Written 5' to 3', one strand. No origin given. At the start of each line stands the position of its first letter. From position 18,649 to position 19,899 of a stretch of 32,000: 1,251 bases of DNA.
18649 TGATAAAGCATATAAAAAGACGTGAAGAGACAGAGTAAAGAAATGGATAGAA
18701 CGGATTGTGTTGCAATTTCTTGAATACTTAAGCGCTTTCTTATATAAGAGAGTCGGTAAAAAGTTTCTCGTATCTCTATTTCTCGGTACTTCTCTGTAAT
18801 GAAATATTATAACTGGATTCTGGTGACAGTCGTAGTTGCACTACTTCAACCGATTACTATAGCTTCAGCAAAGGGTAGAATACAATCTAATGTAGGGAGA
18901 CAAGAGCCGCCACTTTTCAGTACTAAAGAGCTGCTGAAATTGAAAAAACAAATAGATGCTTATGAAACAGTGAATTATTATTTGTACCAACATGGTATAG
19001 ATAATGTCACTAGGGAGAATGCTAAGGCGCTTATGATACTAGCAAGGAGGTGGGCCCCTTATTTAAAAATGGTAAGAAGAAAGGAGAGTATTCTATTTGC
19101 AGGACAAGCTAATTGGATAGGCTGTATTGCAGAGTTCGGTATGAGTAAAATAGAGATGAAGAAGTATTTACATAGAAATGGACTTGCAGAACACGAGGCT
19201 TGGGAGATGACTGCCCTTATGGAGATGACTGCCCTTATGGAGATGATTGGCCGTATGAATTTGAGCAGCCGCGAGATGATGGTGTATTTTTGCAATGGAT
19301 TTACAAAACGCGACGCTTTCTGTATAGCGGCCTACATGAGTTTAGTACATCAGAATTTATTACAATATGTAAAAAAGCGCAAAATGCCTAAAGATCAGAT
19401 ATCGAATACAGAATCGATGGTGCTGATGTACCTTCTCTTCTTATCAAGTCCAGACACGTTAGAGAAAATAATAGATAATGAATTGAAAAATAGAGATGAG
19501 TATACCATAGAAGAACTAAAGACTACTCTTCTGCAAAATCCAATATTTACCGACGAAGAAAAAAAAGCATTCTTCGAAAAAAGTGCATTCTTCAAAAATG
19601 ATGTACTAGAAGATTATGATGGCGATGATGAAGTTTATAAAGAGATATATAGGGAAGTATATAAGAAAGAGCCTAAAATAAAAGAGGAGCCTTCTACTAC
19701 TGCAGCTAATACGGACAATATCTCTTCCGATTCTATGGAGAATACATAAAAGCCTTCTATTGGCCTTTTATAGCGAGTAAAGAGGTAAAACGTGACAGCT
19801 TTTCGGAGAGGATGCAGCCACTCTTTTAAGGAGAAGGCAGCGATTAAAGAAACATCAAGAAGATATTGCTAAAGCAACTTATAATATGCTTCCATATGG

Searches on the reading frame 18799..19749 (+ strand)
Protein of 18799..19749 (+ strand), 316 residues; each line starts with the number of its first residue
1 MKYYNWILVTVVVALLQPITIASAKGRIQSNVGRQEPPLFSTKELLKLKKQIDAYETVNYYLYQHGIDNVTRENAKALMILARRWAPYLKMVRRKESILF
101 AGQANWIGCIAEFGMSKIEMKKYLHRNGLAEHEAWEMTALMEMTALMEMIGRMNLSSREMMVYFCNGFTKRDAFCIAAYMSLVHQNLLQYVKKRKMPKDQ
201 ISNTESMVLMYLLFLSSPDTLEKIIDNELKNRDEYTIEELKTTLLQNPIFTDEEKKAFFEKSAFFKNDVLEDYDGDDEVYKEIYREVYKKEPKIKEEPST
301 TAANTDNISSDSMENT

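Call 7: search_protein_families(library=pfam, proteins=[window:18799-19749:+], max_evalue=1)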
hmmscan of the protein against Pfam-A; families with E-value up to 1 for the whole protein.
window:18799-19749:+ (316 aa): 2 families
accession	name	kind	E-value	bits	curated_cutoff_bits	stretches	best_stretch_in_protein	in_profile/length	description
PF14959.11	GSAP-16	-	0.021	15.2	27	1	142-193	31-80/108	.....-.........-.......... protein C-term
PF18043.6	T4_Rnl2_C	-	0.2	12.4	27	1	255-294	35-72/82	T4 RNA ligase 2 C-terminal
